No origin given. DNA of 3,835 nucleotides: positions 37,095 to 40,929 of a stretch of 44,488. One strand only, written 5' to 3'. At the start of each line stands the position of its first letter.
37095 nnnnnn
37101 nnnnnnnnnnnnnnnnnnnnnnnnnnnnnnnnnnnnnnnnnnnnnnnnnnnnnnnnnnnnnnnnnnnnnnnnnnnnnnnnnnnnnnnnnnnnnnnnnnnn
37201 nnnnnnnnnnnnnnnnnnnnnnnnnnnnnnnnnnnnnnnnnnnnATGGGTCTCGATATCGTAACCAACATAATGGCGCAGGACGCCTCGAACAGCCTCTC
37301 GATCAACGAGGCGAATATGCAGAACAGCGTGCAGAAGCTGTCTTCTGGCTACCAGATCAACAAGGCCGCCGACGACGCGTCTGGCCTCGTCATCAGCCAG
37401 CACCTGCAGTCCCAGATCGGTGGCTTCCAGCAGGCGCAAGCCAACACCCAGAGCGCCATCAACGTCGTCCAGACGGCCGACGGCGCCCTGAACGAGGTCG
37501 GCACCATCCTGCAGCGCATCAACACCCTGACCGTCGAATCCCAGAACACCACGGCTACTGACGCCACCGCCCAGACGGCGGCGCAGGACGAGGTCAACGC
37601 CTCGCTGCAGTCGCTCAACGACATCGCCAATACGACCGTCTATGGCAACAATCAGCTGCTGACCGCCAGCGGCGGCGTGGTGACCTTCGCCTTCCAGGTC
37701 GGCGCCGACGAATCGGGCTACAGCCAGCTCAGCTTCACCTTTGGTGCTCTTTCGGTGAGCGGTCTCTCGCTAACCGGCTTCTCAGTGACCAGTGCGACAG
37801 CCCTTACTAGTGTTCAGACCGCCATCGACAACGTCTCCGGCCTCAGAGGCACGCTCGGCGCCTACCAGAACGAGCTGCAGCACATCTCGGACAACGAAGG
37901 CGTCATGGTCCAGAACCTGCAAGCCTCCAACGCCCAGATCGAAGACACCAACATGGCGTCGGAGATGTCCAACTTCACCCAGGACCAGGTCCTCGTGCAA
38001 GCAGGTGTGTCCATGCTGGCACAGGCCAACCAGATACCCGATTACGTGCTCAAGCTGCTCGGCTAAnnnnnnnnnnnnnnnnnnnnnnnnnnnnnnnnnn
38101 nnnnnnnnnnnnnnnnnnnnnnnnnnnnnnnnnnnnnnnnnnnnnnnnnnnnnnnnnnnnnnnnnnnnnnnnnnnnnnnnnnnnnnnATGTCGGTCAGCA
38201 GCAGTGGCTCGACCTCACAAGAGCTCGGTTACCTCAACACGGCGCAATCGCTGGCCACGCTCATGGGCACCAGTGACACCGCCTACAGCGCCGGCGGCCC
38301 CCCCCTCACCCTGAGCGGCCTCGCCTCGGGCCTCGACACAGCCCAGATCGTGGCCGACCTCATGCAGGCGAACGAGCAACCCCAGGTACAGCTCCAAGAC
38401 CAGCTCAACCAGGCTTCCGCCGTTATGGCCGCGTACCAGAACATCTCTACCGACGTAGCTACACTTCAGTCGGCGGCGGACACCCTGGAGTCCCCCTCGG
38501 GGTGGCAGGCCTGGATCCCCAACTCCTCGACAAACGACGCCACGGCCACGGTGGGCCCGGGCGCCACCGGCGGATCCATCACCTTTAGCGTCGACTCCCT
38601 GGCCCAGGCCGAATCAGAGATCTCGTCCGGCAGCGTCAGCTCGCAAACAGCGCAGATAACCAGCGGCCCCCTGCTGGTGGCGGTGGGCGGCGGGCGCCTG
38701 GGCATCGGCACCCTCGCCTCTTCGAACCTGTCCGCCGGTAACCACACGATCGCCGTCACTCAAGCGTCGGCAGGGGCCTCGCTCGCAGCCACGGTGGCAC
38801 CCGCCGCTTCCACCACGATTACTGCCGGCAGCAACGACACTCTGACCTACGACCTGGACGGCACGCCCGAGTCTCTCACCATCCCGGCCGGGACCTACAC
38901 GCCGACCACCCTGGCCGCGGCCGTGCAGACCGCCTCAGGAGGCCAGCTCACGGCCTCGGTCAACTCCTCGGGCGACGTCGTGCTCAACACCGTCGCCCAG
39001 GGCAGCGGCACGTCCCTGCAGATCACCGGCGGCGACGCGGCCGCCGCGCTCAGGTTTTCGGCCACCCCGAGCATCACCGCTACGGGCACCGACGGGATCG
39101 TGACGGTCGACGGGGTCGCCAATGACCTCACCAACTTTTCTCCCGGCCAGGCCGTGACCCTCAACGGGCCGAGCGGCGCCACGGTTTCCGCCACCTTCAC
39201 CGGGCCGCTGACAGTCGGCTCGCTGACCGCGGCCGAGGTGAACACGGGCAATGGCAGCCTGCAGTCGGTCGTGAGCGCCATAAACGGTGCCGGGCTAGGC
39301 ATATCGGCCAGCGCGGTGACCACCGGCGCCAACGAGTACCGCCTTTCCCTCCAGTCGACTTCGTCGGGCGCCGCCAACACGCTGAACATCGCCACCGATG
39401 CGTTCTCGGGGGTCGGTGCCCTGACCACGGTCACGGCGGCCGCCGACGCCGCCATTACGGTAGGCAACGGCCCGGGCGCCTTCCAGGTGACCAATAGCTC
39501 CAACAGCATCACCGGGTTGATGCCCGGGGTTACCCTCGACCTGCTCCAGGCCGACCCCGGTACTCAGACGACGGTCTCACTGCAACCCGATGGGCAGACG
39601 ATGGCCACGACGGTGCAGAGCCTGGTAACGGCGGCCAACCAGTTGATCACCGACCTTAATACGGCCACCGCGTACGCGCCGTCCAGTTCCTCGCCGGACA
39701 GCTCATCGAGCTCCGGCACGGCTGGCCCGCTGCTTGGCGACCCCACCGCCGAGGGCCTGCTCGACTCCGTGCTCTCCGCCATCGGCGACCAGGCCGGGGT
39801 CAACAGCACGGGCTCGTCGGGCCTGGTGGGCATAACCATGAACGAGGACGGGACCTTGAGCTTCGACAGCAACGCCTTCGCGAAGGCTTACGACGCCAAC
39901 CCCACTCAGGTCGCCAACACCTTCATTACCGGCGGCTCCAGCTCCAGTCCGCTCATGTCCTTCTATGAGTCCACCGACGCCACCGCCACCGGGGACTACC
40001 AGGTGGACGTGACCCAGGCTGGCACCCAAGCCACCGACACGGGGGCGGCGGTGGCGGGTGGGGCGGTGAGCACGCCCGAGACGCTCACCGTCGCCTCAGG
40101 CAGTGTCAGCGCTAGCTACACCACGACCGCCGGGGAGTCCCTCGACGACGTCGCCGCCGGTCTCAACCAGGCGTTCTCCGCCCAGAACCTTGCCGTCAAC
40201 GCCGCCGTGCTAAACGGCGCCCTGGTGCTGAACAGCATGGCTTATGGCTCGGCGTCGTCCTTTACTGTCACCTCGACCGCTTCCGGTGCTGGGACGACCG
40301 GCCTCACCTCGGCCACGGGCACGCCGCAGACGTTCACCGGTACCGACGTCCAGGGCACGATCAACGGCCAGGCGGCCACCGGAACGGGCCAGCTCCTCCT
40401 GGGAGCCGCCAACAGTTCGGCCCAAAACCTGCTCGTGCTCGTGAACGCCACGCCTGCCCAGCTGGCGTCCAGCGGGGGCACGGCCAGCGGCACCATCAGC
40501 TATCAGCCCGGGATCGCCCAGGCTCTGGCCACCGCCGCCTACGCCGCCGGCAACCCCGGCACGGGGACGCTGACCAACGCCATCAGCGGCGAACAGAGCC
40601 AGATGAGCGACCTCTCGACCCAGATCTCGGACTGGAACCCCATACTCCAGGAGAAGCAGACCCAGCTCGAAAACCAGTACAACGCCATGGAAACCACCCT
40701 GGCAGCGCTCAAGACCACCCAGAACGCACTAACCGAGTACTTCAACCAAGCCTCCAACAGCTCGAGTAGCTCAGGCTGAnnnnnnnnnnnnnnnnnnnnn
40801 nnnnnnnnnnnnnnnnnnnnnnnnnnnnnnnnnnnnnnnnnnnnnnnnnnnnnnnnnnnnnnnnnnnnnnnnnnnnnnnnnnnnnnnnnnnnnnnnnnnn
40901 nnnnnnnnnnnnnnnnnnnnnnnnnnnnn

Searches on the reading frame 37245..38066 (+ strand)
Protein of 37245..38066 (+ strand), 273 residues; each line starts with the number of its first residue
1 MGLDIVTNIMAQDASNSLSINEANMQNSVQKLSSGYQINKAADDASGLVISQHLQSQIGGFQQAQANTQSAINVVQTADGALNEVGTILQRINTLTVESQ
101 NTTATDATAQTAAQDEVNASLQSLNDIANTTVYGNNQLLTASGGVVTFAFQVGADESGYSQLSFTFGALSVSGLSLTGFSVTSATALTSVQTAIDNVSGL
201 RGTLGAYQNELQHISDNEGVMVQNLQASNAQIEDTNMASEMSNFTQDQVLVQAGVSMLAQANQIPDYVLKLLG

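Call 5: search_protein_families(library=pfam, proteins=[window:37245-38066:+], max_evalue=0.01)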
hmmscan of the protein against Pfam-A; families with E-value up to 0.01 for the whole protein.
window:37245-38066:+ (273 aa): 2 families
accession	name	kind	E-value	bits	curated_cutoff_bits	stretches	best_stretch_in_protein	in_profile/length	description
PF00669.25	Flagellin_N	-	9.4e-32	110.4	26.6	1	5-142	1-137/139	Bacterial flagellin N-terminal helical region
PF00700.27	Flagellin_C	-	3.9e-19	69.2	23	1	188-272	2-86/86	Bacterial flagellin C-terminal helical region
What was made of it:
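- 37245..38066 (+): fliC: 273-aa flagellin without outer domains and the presumed acceptor. The central segment 91-210 is 20-30% Ser+Thr. Pfam Flagellin_N and Flagellin_C (call 5).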

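Call 10: search_protein_families(library=ncbifam, proteins=[window:37245-38066:+], max_evalue=0.01)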
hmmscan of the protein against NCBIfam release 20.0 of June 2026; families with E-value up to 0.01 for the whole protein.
window:37245-38066:+ (273 aa): 29 families (the best 25 are shown)
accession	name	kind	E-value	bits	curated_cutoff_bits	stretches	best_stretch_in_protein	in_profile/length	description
NF009444.0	PRK12802.1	equivalog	7.3e-53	179.9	332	1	1-272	1-281/282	flagellin domain-containing protein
NF009446.0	PRK12804.1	subfamily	1.9e-51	175.3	352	2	5-171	3-174/301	flagellin Hag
NF006466.0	PRK08869.1-1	subfamily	2.1e-47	162.5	426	2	1-158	1-155/377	flagellin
NF006469.0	PRK08869.1-4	equivalog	4.8e-46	157.8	627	2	1-186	1-181/377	flagellin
NF009448.0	PRK12806.1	equivalog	2.5e-45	155.2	531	2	5-169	5-164/475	flagellin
NF005294.0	PRK06819.1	subfamily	1.4e-44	153.2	387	2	5-183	5-177/376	FliC/FljB family flagellin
NF006468.0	PRK08869.1-3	subfamily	2.6e-44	151.8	436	2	2-156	2-153/378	polar flagellin E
NF038071.1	lat_flg_LafA_2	exception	2e-43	148.8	365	1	1-272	1-283/284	lateral flagellin LafA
NF009445.0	PRK12803.1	equivalog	2.4e-43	148.7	450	2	6-140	4-137/335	flagellin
NF009449.0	PRK12807.1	subfamily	2.9e-42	145.2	347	1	5-272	3-286/287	flagellin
NF006470.0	PRK08869.1-5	equivalog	1.4e-41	143.1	423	2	3-155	2-151/388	flagellin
NF006467.0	PRK08869.1-2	subfamily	1.4e-40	139.6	443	2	5-156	5-153/400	flagellin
NF006264.0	PRK08411.1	subfamily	3.3e-37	128.5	729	2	1-199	1-195/572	flagellin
NF009450.0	PRK12808.1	equivalog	3e-36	126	476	2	5-197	3-191/476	flagellin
NF010116.0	PRK13589.1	subfamily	2.6e-35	122.2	983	2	1-184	1-179/576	flagellin A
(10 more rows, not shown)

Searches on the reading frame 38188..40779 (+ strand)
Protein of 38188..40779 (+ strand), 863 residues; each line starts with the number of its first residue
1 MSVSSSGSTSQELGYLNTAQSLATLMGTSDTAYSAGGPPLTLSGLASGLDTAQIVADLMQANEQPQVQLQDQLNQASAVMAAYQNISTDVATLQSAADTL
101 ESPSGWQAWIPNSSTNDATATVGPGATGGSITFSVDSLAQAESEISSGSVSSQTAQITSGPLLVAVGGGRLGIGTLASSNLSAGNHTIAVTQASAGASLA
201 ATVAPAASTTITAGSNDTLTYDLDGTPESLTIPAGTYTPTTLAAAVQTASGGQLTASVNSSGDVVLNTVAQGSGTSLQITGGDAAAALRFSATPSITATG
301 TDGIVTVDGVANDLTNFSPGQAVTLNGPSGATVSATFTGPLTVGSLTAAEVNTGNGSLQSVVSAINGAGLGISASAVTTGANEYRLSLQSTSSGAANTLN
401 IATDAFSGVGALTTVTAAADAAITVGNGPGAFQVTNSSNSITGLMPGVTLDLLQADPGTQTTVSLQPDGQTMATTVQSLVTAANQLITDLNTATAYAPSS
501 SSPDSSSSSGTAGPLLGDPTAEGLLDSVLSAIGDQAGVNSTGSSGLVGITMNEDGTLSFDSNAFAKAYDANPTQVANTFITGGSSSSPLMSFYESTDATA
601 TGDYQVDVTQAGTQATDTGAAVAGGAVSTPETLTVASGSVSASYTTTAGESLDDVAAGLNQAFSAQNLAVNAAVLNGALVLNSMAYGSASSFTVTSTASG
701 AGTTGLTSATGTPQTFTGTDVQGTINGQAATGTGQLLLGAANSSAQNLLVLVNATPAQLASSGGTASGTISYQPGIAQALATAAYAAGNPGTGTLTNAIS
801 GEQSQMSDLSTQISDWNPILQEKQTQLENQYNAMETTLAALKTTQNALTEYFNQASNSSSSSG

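Call 5: search_protein_families(library=pfam, proteins=[window:38188-40779:+], max_evalue=0.01)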
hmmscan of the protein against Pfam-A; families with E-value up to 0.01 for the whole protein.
window:38188-40779:+ (863 aa): 2 families
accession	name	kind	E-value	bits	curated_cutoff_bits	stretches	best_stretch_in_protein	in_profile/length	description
PF07195.17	FliD_C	-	5.6e-32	111.5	25.4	2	418-584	1-163/236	Flagellar hook-associated protein 2 C-terminus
PF02465.23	FliD_N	-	1.3e-18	67.8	24.8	1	47-141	1-96/97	Flagellar hook-associated protein 2 N-terminus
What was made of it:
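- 38188..40779 (+): fliD: 863-aa filament cap protein, 27.5% Ser+Thr. It is a possible second acceptor, which remains untested. Pfam FliD_N and FliD_C (call 5).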
